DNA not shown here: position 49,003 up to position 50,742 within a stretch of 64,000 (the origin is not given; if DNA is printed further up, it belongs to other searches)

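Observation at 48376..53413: Stand-alone four-gene amino-acid-modifying operon: SbnA-like synthase, CreE-like flavoenzyme, fold-III PLP decarboxylase and DUF3891, with no SbnB, CreD or synthetase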

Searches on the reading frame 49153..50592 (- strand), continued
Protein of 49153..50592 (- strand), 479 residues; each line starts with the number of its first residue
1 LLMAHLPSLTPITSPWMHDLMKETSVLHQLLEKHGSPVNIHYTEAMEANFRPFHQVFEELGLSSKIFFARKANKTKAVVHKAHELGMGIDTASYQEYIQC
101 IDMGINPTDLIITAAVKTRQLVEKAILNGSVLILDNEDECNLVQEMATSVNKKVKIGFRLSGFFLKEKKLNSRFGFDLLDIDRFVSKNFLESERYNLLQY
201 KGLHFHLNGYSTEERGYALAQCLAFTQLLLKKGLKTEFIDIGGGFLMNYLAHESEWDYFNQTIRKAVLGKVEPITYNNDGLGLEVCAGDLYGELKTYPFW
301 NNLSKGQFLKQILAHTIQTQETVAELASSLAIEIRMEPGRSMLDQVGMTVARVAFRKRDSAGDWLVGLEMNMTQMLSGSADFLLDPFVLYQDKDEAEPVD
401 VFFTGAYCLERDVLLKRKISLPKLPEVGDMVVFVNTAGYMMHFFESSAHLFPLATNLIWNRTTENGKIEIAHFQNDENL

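Call 67: search_protein_families(library=ncbifam, proteins=[L020:8342-9352:+, L021:8323-9408:+, L019:768-1820:+, L022:4375-5469:+, L023:3105-4262:-, L020:6968-8341:+, L020:9349-10488:+, L021:6006-6998:+], max_evalue=0.00001)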
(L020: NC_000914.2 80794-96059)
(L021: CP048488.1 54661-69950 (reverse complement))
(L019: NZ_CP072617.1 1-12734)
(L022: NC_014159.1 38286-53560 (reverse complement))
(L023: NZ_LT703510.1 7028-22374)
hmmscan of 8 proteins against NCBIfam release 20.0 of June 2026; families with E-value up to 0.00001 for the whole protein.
L020:8342-9352:+ (336 aa): 31 families (the best 25 are shown)
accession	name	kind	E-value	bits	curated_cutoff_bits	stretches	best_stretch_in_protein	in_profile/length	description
TIGR03945.1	PLP_SbnA_fam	equivalog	3.5e-70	236.5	349.95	1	7-311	2-304/304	2,3-diaminopropionate biosynthesis protein SbnA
TIGR01137.1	cysta_beta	equivalog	3e-69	233.9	510.25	1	4-326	3-330/457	cystathionine beta-synthase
NF007989.0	PRK10717.1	equivalog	4.4e-65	219.9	387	1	3-317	5-328/334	cysteine synthase A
TIGR01136.1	cysKM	subfamily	1.3e-63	215.1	344.15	1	7-304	2-296/299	cysteine synthase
TIGR01139.1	cysK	equivalog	6e-62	209.6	350.95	1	7-304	2-295/298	cysteine synthase A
TIGR01138.1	cysM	equivalog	5.7e-47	160.6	394.2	1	5-304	1-287/290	cysteine synthase B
NF008735.0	PRK11761.1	equivalog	3.9e-46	157.6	413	1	3-304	3-291/296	cysteine synthase CysM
NF053679.1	CysteaSynCapA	equivalog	9e-46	156.2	600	1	3-313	7-326/329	cysteate synthase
NF052478.1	CystDsulMYC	equivalog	3.1e-31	109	600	1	25-325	37-344/354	L-cysteine desulfhydrase Cds1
NF005292.0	PRK06815.1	equivalog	1.7e-21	76.6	371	1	24-209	35-208/320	threonine/serine dehydratase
NF006094.0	PRK08246.1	subfamily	3e-21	76.1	331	1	5-208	16-203/310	serine/threonine dehydratase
TIGR01127.1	ilvA_1Cterm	equivalog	2.2e-15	56.6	378.75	1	25-207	15-185/380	threonine ammonia-lyase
TIGR02991.1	ectoine_eutB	equivalog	2.8e-15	56.1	413.35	1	25-203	34-200/317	hydroxyectoine utilization dehydratase EutB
NF005680.0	PRK07476.1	equivalog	6e-15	55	413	1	24-203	37-204/326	hydroxyectoine utilization dehydratase EutB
NF006674.0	PRK09224.1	subfamily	3.1e-14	52.6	577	1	24-208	39-212/508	threonine ammonia-lyase IlvA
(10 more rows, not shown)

L021:8323-9408:+ (361 aa): 32 families (the best 25 are shown)
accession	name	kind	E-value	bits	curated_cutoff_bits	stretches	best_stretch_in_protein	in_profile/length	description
TIGR03945.1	PLP_SbnA_fam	equivalog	1.5e-72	244.3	349.95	1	18-319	3-304/304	2,3-diaminopropionate biosynthesis protein SbnA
TIGR01137.1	cysta_beta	equivalog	9e-68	229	510.25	1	17-335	6-331/457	cystathionine beta-synthase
NF007989.0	PRK10717.1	equivalog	5.5e-67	226.2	387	1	12-326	4-329/334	cysteine synthase A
TIGR01136.1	cysKM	subfamily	1.1e-62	212.2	344.15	1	17-312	2-296/299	cysteine synthase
TIGR01139.1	cysK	equivalog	1.8e-61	208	350.95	1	17-312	2-295/298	cysteine synthase A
NF008735.0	PRK11761.1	equivalog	2.4e-47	161.6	413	1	17-312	7-291/296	cysteine synthase CysM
TIGR01138.1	cysM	equivalog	1.1e-45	156.4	394.2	1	18-312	4-287/290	cysteine synthase B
NF053679.1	CysteaSynCapA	equivalog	3.1e-45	154.4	600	1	18-322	12-327/329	cysteate synthase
NF052478.1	CystDsulMYC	equivalog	1.4e-30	106.8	600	1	36-337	38-348/354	L-cysteine desulfhydrase Cds1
NF005292.0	PRK06815.1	equivalog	2.4e-22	79.4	371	1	23-302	22-304/320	threonine/serine dehydratase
NF006094.0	PRK08246.1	subfamily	8.8e-20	71.3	331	1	16-215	17-202/310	serine/threonine dehydratase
NF045641.2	BHydaspDhtseBhcB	equivalog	2.7e-15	56.3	550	1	32-214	32-204/312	beta-hydroxyaspartate dehydratase BhcB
TIGR01127.1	ilvA_1Cterm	equivalog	4.1e-15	55.7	378.75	1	34-215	14-185/380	threonine ammonia-lyase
TIGR01124.1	ilvA_2Cterm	equivalog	2.6e-14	52.7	411.3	1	33-216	30-204/499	threonine ammonia-lyase, biosynthetic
NF005147.0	PRK06608.1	equivalog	6.3e-14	51.5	380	1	33-214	37-208/339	serine/threonine dehydratase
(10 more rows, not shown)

L019:768-1820:+ (350 aa): 24 families
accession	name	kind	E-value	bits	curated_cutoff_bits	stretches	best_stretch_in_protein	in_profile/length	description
TIGR03945.1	PLP_SbnA_fam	equivalog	3.2e-107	358.1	349.95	1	27-328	2-304/304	2,3-diaminopropionate biosynthesis protein SbnA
NF007989.0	PRK10717.1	equivalog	4.8e-65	219.8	387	1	21-329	3-323/334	cysteine synthase A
TIGR01136.1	cysKM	subfamily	8.4e-64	215.8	344.15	1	27-321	2-296/299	cysteine synthase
TIGR01137.1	cysta_beta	equivalog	9.1e-61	205.9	510.25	1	22-331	1-318/457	cystathionine beta-synthase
TIGR01139.1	cysK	equivalog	8.4e-58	196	350.95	1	28-321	3-295/298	cysteine synthase A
NF053679.1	CysteaSynCapA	equivalog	5.9e-51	173.2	600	1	21-330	5-326/329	cysteate synthase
NF008735.0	PRK11761.1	equivalog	1.3e-47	162.5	413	1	25-321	5-291/296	cysteine synthase CysM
TIGR01138.1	cysM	equivalog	3.9e-46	157.9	394.2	1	26-321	2-287/290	cysteine synthase B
NF052478.1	CystDsulMYC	equivalog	2.2e-26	93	600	1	38-331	27-333/354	L-cysteine desulfhydrase Cds1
NF005292.0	PRK06815.1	equivalog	6.3e-14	51.7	371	1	28-230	17-208/320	threonine/serine dehydratase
NF006390.0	PRK08639.1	equivalog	4.5e-11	42.3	421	1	23-230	16-216/418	threonine ammonia-lyase IlvA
NF006094.0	PRK08246.1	subfamily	2.1e-10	40.5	331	1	20-229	11-203/310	serine/threonine dehydratase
NF005680.0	PRK07476.1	equivalog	5.9e-10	38.6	413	1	18-141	13-129/326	hydroxyectoine utilization dehydratase EutB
NF009130.0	PRK12483.1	subfamily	8.7e-10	37.8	801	1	6-233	11-228/521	threonine ammonia-lyase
TIGR02991.1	ectoine_eutB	equivalog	3.3e-09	36.2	413.35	1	18-140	9-124/317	hydroxyectoine utilization dehydratase EutB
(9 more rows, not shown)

L022:4375-5469:+ (364 aa): 16 families
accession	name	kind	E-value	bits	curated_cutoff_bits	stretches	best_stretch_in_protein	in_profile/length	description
TIGR03945.1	PLP_SbnA_fam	equivalog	8.3e-103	343.6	349.95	1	36-338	6-304/304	2,3-diaminopropionate biosynthesis protein SbnA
TIGR01136.1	cysKM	subfamily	9e-53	179.6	344.15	1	37-331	7-296/299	cysteine synthase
TIGR01139.1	cysK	equivalog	2.1e-48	165.1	350.95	1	37-331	7-295/298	cysteine synthase A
NF007989.0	PRK10717.1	equivalog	6.6e-47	160.2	387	1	37-340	14-324/334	cysteine synthase A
TIGR01137.1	cysta_beta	equivalog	2e-46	158.6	510.25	1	37-341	11-318/457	cystathionine beta-synthase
NF053679.1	CysteaSynCapA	equivalog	1.8e-39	135.4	600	1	36-340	15-326/329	cysteate synthase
TIGR01138.1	cysM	equivalog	2.4e-38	132.3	394.2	1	37-331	8-287/290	cysteine synthase B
NF008735.0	PRK11761.1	equivalog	4.2e-38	131.3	413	1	37-331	12-291/296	cysteine synthase CysM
NF052478.1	CystDsulMYC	equivalog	2.6e-23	82.9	600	1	55-348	40-339/354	L-cysteine desulfhydrase Cds1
NF006390.0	PRK08639.1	equivalog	3e-09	36.3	421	1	29-240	17-215/418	threonine ammonia-lyase IlvA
NF006094.0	PRK08246.1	subfamily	1.7e-08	34.2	331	1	33-237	19-200/310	serine/threonine dehydratase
NF005035.0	PRK06450.1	equivalog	1.1e-07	31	301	1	55-141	68-150/338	threonine synthase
NF045641.2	BHydaspDhtseBhcB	equivalog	4.9e-07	29.2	550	1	37-235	20-201/312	beta-hydroxyaspartate dehydratase BhcB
NF005292.0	PRK06815.1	equivalog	1.6e-06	27.4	371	1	34-160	18-139/320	threonine/serine dehydratase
NF004996.0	PRK06381.1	equivalog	2.7e-06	26.6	266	1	35-219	13-183/319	threonine synthase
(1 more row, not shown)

L023:3105-4262:- (385 aa): 28 families (the best 25 are shown)
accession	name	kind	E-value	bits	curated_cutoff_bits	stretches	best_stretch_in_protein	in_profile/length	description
TIGR03945.1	PLP_SbnA_fam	equivalog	1.1e-74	251.3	349.95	1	43-341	4-303/304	2,3-diaminopropionate biosynthesis protein SbnA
TIGR01136.1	cysKM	subfamily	1.6e-55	188.6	344.15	1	43-335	4-296/299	cysteine synthase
NF007989.0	PRK10717.1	equivalog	4.6e-50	170.6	387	1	40-348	8-328/334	cysteine synthase A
TIGR01137.1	cysta_beta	equivalog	1.3e-49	169.1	510.25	1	42-347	7-320/457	cystathionine beta-synthase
TIGR01138.1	cysM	equivalog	3.4e-48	164.7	394.2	1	43-335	5-287/290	cysteine synthase B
TIGR01139.1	cysK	equivalog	1.1e-47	162.7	350.95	1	43-335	4-295/298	cysteine synthase A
NF008735.0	PRK11761.1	equivalog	1.2e-41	142.9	413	1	41-335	7-291/296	cysteine synthase CysM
NF053679.1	CysteaSynCapA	equivalog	2.6e-40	138.2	600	1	41-346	11-328/329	cysteate synthase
NF006094.0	PRK08246.1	subfamily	3.9e-18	65.9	331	1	43-241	20-202/310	serine/threonine dehydratase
NF005292.0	PRK06815.1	equivalog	3.2e-17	62.6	371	1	47-241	22-206/320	threonine/serine dehydratase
TIGR01127.1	ilvA_1Cterm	equivalog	3.6e-12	45.9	378.75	1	65-242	19-186/380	threonine ammonia-lyase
NF005680.0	PRK07476.1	equivalog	6.6e-12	45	413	1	59-238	36-205/326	hydroxyectoine utilization dehydratase EutB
NF045641.2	BHydaspDhtseBhcB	equivalog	1.3e-11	44.2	550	1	65-237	39-201/312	beta-hydroxyaspartate dehydratase BhcB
TIGR01124.1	ilvA_2Cterm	equivalog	1.6e-11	43.5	411.3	1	64-244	35-206/499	threonine ammonia-lyase, biosynthetic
NF004771.0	PRK06110.1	equivalog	3.5e-11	42.8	317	1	63-240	38-205/323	threonine dehydratase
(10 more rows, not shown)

L020:6968-8341:+ (457 aa): 6 families
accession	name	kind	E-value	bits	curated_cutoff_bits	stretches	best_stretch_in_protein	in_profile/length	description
TIGR01048.1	lysA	equivalog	9.8e-29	100.1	297.9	2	34-253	19-251/417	diaminopimelate decarboxylase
TIGR03099.1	dCO2ase_PEP1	hypoth_equivalog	3.4e-16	59.3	478.45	1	35-248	19-242/398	pyridoxal-dependent decarboxylase, exosortase A system-associated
NF006515.0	PRK08961.1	equivalog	9.9e-10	37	802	1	69-247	528-712/861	bifunctional aspartate kinase/diaminopimelate decarboxylase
TIGR01273.1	speA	equivalog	4.2e-07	28.8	624.1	1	170-246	211-290/624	arginine decarboxylase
NF052544.1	OrLyDeCDokD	equivalog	2e-06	26.7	700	0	32-246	34-261/461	ornithine/lysine decarboxylase DokD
NF003763.0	PRK05354.1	equivalog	2e-06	26.6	369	1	170-248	219-300/636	biosynthetic arginine decarboxylase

L020:9349-10488:+ (379 aa): 0 families

L021:6006-6998:+ (330 aa): 10 families
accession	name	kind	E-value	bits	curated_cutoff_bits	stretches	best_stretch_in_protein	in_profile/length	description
TIGR03944.1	dehyd_SbnB_fam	equivalog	6.4e-29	101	326.9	1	11-328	1-326/327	2,3-diaminopropionate biosynthesis protein SbnB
TIGR02371.1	ala_DH_arch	equivalog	4.9e-22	78.5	409.15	1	14-328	5-324/325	alanine dehydrogenase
NF004848.0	PRK06199.1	subfamily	3e-21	76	362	1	66-259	81-283/379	tyramine oxidase subunit B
NF006379.0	PRK08618.1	equivalog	1.5e-18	67.2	417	1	13-328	3-326/326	ornithine cyclodeaminase family protein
NF004793.0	PRK06141.1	equivalog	3.2e-17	62.5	322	1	88-228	77-213/314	bifunctional Delta(1)-pyrroline-2-carboxylate/Delta(1)-piperideine-2-carboxylate reductase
TIGR02992.1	ectoine_eutC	equivalog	1.1e-16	60.8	471.65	1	12-326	2-325/326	ectoine utilization protein EutC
NF006141.0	PRK08291.1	equivalog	1.6e-14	53.6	408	1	11-326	4-328/330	cyclodeaminase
NF005762.1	PRK07589.1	equivalog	1.1e-06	27.8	350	1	98-327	90-319/334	ornithine cyclodeaminase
NF045643.1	ImmsucRedBhcD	equivalog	1.3e-06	28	500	0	85-328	74-321/321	iminosuccinate reductase BhcD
NF045512.1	PyrPipCarbRedLhpI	equivalog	1.7e-06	27.4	400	1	27-233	15-213/298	bifunctional Delta(1)-pyrroline-2-carboxylate/Delta(1)-piperideine-2-carboxylate reductase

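Call 94: search_protein_families(library=pfam, proteins=[L020:6540-6968:+, L021:5548-6009:+, L020:9349-10488:+, L020:10488-12374:+, L022:6183-6902:+], max_evalue=0.01)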
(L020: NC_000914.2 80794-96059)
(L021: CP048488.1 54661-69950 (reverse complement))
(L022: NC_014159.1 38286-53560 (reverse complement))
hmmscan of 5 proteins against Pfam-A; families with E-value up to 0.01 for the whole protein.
L020:6540-6968:+ (142 aa): 0 families

L021:5548-6009:+ (153 aa): 0 families

L020:9349-10488:+ (379 aa): 2 families
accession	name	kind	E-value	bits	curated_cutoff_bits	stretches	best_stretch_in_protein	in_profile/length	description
PF02317.23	Octopine_DH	-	1.3e-26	93.9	30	1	190-359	2-149/150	NAD/NADP octopine/nopaline dehydrogenase, alpha-helical domain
PF02558.23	ApbA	-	0.0038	17.3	22.2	1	3-104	1-96/150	Ketopantoate reductase PanE/ApbA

L020:10488-12374:+ (628 aa): 2 families
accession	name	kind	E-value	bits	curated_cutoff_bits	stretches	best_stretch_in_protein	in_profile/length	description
PF04183.18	IucA_IucC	-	2.7e-47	161.8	25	1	175-416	3-238/239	IucA / IucC family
PF06276.17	FhuF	-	7.2e-36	124.5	25.2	1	444-615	2-160/161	Ferric iron reductase FhuF-like transporter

L022:6183-6902:+ (239 aa): 0 families
